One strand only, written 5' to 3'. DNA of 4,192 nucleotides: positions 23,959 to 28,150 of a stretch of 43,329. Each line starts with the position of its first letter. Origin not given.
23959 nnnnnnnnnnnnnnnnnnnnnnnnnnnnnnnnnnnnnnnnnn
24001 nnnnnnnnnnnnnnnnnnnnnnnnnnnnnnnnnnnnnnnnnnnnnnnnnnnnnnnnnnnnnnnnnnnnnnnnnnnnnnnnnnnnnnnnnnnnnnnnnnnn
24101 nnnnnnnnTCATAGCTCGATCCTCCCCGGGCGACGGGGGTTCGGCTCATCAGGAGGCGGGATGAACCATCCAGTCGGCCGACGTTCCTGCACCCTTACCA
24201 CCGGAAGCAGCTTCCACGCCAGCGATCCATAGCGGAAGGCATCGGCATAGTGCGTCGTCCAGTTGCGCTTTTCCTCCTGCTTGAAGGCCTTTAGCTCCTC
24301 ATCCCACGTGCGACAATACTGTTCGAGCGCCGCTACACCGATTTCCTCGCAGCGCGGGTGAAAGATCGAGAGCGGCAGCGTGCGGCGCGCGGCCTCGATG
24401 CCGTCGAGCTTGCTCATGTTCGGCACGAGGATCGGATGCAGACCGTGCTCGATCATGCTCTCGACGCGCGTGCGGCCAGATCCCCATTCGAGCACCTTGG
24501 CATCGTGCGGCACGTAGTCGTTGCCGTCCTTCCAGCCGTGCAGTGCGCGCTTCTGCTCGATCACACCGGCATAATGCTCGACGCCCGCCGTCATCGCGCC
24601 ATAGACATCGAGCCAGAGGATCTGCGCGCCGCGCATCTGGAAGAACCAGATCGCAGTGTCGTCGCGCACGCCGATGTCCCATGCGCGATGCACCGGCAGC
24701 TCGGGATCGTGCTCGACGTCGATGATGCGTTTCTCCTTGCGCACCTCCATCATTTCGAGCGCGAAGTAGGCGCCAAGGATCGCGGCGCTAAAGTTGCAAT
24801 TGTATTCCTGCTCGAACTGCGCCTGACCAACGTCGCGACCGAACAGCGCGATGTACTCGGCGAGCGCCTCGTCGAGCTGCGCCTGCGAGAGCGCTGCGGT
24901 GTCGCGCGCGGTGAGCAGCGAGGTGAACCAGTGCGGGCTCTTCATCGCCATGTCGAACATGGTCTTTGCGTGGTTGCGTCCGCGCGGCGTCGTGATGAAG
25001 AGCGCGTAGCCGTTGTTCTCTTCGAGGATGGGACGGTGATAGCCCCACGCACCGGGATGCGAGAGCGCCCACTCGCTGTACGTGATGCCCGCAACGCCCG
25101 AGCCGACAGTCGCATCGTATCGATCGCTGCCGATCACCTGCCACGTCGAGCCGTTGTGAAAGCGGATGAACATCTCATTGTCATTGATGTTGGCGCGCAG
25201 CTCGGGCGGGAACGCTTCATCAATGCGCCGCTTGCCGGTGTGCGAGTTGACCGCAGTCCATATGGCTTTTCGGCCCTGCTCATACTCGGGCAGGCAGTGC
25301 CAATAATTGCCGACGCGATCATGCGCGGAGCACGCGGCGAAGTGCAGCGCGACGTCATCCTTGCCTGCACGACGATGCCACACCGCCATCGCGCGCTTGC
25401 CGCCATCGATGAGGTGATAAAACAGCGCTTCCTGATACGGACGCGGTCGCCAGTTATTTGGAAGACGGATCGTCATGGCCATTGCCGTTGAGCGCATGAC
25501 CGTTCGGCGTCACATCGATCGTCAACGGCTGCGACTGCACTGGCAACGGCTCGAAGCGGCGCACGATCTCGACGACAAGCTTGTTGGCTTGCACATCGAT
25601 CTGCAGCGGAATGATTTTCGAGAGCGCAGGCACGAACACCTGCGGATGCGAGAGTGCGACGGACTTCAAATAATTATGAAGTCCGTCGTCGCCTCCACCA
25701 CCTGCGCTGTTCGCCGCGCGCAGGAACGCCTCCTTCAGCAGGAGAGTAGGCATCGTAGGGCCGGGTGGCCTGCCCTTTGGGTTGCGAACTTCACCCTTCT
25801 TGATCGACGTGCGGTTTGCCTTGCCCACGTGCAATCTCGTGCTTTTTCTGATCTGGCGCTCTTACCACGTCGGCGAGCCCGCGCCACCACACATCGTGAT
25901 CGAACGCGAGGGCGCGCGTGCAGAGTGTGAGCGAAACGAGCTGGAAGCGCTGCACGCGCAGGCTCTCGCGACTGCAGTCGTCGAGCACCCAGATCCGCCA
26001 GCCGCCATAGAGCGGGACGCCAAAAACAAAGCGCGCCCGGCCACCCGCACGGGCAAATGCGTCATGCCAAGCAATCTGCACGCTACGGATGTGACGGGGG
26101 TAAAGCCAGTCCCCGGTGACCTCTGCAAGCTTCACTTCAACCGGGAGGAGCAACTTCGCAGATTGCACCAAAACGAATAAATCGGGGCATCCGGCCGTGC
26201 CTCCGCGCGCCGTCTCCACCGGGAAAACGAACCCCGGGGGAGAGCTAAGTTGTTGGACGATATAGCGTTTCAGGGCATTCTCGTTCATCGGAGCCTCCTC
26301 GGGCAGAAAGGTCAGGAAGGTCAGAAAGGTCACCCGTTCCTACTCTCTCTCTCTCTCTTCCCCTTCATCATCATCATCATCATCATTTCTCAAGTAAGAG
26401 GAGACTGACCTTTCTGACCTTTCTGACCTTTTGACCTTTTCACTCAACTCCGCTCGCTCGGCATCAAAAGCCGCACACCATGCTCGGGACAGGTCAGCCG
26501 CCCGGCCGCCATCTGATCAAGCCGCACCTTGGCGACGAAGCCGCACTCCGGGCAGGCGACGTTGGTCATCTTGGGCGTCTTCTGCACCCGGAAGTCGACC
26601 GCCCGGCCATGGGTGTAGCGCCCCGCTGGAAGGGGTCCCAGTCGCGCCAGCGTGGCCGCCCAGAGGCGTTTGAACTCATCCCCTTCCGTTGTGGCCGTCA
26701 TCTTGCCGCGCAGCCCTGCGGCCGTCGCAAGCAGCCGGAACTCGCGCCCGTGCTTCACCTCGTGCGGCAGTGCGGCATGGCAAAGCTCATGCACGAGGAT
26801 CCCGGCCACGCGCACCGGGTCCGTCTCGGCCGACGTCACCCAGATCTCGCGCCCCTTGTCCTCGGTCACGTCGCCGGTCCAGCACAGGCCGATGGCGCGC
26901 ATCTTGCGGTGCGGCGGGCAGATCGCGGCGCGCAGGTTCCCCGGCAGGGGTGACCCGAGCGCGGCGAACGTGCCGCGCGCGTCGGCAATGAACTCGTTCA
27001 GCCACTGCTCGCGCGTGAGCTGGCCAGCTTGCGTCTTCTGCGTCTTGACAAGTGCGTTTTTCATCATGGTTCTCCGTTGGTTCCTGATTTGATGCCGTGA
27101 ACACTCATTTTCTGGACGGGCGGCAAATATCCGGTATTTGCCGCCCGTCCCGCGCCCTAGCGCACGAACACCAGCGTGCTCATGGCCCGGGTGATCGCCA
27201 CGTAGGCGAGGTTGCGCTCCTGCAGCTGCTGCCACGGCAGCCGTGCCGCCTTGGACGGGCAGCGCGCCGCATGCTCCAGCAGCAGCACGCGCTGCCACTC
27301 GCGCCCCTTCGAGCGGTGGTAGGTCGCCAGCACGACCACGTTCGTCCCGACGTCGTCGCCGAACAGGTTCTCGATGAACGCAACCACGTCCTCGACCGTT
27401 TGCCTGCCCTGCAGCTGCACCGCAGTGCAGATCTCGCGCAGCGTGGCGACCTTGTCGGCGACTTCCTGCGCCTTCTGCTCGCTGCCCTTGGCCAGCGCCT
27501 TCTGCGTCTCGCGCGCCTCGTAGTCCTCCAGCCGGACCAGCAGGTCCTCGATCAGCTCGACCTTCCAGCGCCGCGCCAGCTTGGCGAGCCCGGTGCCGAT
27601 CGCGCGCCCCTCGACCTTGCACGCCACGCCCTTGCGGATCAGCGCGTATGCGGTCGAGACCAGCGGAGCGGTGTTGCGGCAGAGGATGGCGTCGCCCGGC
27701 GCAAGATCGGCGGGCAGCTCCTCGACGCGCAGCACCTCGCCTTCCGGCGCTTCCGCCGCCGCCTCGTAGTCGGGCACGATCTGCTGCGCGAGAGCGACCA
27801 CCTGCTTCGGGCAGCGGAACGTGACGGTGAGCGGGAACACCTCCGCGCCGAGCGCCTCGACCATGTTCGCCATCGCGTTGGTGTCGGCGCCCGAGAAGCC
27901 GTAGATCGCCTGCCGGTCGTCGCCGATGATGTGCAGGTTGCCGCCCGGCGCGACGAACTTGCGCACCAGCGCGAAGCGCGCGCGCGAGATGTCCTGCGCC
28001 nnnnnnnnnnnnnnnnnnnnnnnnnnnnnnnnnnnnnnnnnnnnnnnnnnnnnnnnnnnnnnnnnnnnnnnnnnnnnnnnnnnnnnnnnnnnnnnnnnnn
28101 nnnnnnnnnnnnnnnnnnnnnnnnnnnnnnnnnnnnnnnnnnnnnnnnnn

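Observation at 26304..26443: Iteron-flanked double microsatellite at the early/late boundary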

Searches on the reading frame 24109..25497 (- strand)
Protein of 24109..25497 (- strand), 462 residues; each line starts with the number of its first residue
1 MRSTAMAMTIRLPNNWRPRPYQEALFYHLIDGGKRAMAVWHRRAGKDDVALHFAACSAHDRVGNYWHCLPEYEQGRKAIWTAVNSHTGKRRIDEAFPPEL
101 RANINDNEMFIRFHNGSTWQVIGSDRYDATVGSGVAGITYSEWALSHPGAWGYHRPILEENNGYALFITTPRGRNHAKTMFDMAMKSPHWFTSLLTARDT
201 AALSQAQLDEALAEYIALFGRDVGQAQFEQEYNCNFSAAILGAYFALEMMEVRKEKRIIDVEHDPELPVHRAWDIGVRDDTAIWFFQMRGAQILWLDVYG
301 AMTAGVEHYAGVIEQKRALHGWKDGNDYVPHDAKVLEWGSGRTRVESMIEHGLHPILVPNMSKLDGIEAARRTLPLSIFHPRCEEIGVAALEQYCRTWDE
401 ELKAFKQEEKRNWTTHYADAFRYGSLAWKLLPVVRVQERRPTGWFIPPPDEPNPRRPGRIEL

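Call 14: search_protein_families(library=phrogs, proteins=[window:24109-25497:-], max_evalue=0.001)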
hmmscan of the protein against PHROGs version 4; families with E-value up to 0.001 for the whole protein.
window:24109-25497:- (462 aa): 2 families
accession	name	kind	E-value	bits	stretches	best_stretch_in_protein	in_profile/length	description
phrog_2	-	head and packaging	2.2e-23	83.9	1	11-426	260-590/807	terminase large subunit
phrog_2472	-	unknown function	3e-23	83.7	1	235-427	110-307/324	-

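Call 15: search_protein_families(library=pfam, proteins=[window:24109-25497:-], max_evalue=0.001)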
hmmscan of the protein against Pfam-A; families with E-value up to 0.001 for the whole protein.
window:24109-25497:- (462 aa): 0 families

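Call 20: find_encoding_contigs(protein=window:24109-25497:-, flank=5000, max_places=10)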
Protein window:24109-25497:- (462 aa): no gene with exactly this product is on record in the collection.

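Call 21: find_related_loci(query=window:24109-25497:-, collection=viral_contigs, flank=5000)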
Query window:24109-25497:- (462 aa) in viral_contigs; peptide patterns used: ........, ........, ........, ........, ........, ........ (x = any residue, [..] = any of these).
149 stretches matched a pattern; 140 encode a relative of the query (tblastn E <= 1e-3); the best 80 are kept; 80 distinct loci.
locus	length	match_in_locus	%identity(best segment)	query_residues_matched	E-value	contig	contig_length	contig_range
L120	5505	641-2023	88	2-462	0e+0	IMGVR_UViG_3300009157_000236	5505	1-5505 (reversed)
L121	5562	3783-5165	85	1-462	0e+0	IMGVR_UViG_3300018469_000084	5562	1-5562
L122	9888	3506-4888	85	2-462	0e+0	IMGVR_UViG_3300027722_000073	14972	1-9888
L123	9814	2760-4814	85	1-462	0e+0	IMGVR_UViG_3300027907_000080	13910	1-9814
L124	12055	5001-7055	85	1-462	0e+0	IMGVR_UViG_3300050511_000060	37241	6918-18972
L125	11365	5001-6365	79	8-462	0e+0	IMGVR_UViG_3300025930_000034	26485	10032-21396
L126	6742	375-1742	79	7-462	0e+0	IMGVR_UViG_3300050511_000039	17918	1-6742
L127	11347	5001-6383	68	3-462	0e+0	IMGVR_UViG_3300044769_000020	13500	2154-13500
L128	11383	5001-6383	68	3-462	0e+0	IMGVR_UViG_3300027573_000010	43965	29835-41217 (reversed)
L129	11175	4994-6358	67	4-456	0e+0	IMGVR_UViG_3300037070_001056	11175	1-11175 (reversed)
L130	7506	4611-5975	67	4-456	0e+0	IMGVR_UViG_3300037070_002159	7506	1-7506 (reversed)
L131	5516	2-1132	80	86-462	0e+0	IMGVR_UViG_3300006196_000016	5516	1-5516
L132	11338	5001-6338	68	9-451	0e+0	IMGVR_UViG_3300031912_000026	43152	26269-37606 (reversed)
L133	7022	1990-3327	68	9-451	0e+0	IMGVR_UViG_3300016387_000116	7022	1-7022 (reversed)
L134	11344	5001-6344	65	8-458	0e+0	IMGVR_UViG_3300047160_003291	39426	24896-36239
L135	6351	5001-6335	65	8-449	0e+0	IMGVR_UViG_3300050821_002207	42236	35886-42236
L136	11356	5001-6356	66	8-460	0e+0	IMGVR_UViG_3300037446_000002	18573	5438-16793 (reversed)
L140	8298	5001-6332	66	5-446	0e+0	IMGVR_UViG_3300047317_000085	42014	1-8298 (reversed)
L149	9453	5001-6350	63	8-455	0e+0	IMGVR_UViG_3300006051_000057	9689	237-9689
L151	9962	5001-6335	63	8-451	0e+0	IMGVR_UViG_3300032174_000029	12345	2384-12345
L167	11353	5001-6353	64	10-458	0e+0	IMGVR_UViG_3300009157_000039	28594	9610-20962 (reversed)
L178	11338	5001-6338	62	7-451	0e+0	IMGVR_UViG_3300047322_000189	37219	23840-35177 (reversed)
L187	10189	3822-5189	62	4-460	0e+0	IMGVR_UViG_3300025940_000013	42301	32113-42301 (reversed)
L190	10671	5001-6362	60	8-462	0e+0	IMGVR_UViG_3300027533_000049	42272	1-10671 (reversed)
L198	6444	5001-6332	61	10-451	0e+0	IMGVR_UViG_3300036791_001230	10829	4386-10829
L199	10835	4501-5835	60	10-451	0e+0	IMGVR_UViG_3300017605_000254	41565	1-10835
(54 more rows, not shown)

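Call 41: search_dna_similar(query=window:24109-25497:-, collection=phages, mode=protein, max_rows=40, rows=best)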
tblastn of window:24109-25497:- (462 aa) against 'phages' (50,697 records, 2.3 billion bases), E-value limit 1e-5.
Records with a match: 1312; places in all: 1312; records where one place covers at least 80% of the query: 155.
Best place of each record, by identity: <60% 1312.
By first word of the organism name: Vibrio 429; Salmonella 271; Escherichia 133; Klebsiella 99; Microbacterium 72; Pseudomonas 57; Ralstonia 35; Pelagibacter 22; Caudoviricetes 20; Bacteriophage 15; and 52 more.
By host as written in the record: - 451; Microbacterium foliorum NRRL B-24224 43; Escherichia coli 41; Salmonella enterica subsp. enterica serovar Enteritidis PT1 39; Klebsiella pneumoniae 27; Microbacterium foliorum NRRL B-24224 SEA 26; Salmonella sp. 24; Salmonella enterica 23; and 272 more.
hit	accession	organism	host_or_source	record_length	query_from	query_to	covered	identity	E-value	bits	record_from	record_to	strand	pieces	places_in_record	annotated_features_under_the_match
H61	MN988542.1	Rhizobium phage RHph_I3_18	Rhizobium phaseoli I3_18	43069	10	445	94%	59.3%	1e-169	534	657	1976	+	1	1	terminase large subunit protein | hypothetical protein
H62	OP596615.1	Bradyrhizobium phage ppBjS10J-1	Bradyrhizobium japonicum S10J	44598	8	423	90%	59.3%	6e-162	512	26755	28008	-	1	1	hypothetical protein (x2)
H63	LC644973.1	Acetobacter phage phiAX1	Acetobacter sp. ATCC 21760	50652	16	423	88%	47.8%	1e-116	382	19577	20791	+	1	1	hypothetical protein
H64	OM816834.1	Stenotrophomonas phage vB_SmeS_BUCT708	Stenotrophomonas maltophilia BUCT708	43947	6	431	92%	44.7%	6e-110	362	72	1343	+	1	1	hypothetical protein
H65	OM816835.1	Stenotrophomonas phage vB_SmeS_BUCT709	Stenotrophomonas maltophilia BUCT709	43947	6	431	92%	44.7%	6e-110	362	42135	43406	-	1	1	hypothetical protein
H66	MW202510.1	Caudoviricetes sp.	Manatee Spring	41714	10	440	93%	39.2%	4e-92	311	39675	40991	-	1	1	large subunit terminase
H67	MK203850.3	Alteromonas phage ZP6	Alteromonas macleodii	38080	6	429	92%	39.0%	6e-97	325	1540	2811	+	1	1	terminase large subunit | hypothetical protein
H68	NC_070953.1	Alteromonas phage ZP6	Alteromonas macleodii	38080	6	429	92%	39.0%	6e-97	325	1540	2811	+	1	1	terminase large subunit | hypothetical protein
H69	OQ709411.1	Myxococcus phage Mx9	Myxococcus xanthus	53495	6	442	95%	36.1%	1e-78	272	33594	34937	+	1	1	terminase large subunit | hypothetical protein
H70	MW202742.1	Caudoviricetes sp.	Manatee Spring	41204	16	427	89%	36.4%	1e-75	263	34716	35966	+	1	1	large subunit terminase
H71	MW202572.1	Caudoviricetes sp.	Manatee Spring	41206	16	427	89%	36.4%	1e-75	263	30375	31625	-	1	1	large subunit terminase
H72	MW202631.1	Caudoviricetes sp.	Manatee Spring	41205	16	427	89%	36.4%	1e-75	263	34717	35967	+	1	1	large subunit terminase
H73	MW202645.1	Bacteriophage sp.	Manatee Spring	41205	16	427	89%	36.4%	1e-75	263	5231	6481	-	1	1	large subunit terminase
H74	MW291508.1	Stenotrophomonas phage BUCT555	Stenotrophomonas maltophilia 1207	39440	7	431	92%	35.0%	8e-80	275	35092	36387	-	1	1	terminase large subunit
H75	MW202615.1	Caudoviricetes sp.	Manatee Spring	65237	6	430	92%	34.4%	3e-74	259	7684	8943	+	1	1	large subunit terminase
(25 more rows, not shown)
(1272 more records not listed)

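Call 44: get_annotated_region(hit=H62, flank=4500)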
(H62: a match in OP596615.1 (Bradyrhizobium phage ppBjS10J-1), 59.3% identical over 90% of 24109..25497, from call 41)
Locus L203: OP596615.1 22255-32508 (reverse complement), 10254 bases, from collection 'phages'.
description: Bradyrhizobium phage ppBjS10J-1, complete genome.
organism: Bradyrhizobium phage ppBjS10J-1 (NCBI taxid 3003365)
taxonomy: Viruses; Duplodnaviria; Heunggongvirae; Uroviricota; Caudoviricetes
host: Bradyrhizobium japonicum S10J; source: -; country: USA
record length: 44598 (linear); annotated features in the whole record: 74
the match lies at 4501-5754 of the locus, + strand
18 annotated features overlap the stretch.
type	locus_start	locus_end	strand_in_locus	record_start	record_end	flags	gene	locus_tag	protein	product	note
CDS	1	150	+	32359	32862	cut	-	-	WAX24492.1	HNH endonuclease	-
CDS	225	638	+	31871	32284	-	-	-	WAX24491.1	hypothetical protein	-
CDS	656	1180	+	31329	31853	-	-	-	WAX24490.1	hypothetical protein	-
CDS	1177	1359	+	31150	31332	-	-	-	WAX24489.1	hypothetical protein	-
CDS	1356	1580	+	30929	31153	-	-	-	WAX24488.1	hypothetical protein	-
CDS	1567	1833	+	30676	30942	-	-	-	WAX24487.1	DUF2312 domain-containing protein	-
CDS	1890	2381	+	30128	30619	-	-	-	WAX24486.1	hypothetical protein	-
CDS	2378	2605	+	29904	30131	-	-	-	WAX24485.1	hypothetical protein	-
CDS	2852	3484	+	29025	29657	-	-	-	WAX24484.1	hypothetical protein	-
CDS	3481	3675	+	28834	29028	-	-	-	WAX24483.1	hypothetical protein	-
CDS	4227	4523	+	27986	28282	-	-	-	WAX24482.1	hypothetical protein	-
CDS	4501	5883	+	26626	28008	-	-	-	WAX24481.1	hypothetical protein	-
CDS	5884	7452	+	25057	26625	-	-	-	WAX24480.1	hypothetical protein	-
CDS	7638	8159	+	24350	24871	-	-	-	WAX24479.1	hypothetical protein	-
CDS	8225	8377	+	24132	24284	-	-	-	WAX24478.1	hypothetical protein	-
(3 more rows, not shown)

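Call 63: search_protein_families(library=pfam, proteins=[L136:1-1263:+, L140:1-1500:+, L178:263-2296:+, L187:2-991:+, L190:1-894:+, L198:3-1463:+, L135:2864-4075:+], max_evalue=0.01)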
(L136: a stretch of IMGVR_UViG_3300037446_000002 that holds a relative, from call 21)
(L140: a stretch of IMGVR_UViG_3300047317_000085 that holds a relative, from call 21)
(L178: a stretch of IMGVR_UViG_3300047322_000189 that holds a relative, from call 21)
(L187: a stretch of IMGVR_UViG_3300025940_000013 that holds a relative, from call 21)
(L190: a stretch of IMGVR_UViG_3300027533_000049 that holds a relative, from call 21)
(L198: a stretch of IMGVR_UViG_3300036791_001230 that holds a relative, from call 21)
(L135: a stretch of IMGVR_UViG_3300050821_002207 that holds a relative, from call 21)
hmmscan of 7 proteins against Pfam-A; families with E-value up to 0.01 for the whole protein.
L136:1-1263:+ (420 aa): 1 family
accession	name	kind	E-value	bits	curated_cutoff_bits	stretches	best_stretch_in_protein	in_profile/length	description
PF13481.12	AAA_25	-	3.1e-23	82.9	27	1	85-250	16-193/195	AAA domain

L140:1-1500:+ (499 aa): 1 family
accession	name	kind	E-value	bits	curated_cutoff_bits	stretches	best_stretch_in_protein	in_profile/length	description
PF13481.12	AAA_25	-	1.4e-34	119.9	27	1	108-288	15-192/195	AAA domain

L178:263-2296:+ (677 aa): 2 families
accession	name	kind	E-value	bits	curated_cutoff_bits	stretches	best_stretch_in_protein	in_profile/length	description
PF13481.12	AAA_25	-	1.1e-31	110.5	27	1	347-524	12-194/195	AAA domain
PF09250.16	Prim-Pol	-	2.4e-22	80.5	22.8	1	19-182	3-158/158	Bifunctional DNA primase/polymerase, N-terminal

L187:2-991:+ (329 aa): 1 family
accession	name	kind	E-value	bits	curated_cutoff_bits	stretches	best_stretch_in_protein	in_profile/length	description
PF19263.5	DUF5906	-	3.1e-07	31.5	27.6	1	29-146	7-114/114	Family of unknown function (DUF5906)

L190:1-894:+ (297 aa): 1 family
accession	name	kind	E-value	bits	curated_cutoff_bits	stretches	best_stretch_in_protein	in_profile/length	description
PF19263.5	DUF5906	-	3.3e-07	31.4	27.6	1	4-95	18-111/114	Family of unknown function (DUF5906)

L198:3-1463:+ (486 aa): 1 family
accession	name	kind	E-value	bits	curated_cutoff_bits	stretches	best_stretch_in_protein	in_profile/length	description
PF13148.11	DUF3987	-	4.4e-06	26.6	27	1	193-394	151-352/364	Protein of unknown function (DUF3987)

L135:2864-4075:+ (403 aa): 2 families
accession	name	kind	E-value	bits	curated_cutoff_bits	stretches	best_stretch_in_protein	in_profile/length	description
PF05272.17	VapE-like_dom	-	1.3e-74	250.8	25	1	119-334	1-214/217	Virulence-associated protein E-like domain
PF19263.5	DUF5906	-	7.3e-05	23.8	27.6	1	175-279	2-114/114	Family of unknown function (DUF5906)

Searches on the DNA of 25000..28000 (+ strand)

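Call 9: search_dna_similar(query=window:25000-28000:+, collection=phages, mode=near, max_rows=30)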
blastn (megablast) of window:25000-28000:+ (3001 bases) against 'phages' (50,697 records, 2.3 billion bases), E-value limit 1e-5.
No match.

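Call 114: search_rna_families(source=window, start=26200, end=26550, threshold=evalue, max_evalue=1)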
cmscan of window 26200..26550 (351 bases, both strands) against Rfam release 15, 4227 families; matches with E-value up to 1: 3.
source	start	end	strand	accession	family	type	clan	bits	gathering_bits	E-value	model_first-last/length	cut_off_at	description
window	26310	26428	+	RF03629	mir-641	Gene; miRNA;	-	26.4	100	0.0054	1-98/98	no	mir-641 microRNA precursor family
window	26308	26430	-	RF03792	MIR6462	Gene; miRNA;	-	21.7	96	0.16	1-119/119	no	MIR6462 microRNA precursor family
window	26320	26389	-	RF01304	sR5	Gene; snRNA; snoRNA; CD-box;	-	13.7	40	0.76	1-53/53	no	Small nucleolar RNA sR5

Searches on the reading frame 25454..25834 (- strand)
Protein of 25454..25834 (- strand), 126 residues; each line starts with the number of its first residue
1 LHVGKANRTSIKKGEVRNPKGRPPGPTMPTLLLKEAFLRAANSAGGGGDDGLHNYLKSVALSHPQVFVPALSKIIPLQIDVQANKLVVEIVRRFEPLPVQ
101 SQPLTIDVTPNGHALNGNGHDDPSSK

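Call 14: search_protein_families(library=phrogs, proteins=[window:25454-25834:-], max_evalue=0.001)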
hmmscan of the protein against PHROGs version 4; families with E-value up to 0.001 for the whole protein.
window:25454-25834:- (126 aa): 1 family
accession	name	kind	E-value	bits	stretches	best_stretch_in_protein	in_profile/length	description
phrog_11043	-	unknown function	1.8e-12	48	1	11-91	9-91/105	-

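Call 15: search_protein_families(library=pfam, proteins=[window:25454-25834:-], max_evalue=0.001)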
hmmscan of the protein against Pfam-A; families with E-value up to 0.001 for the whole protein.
window:25454-25834:- (126 aa): 0 families
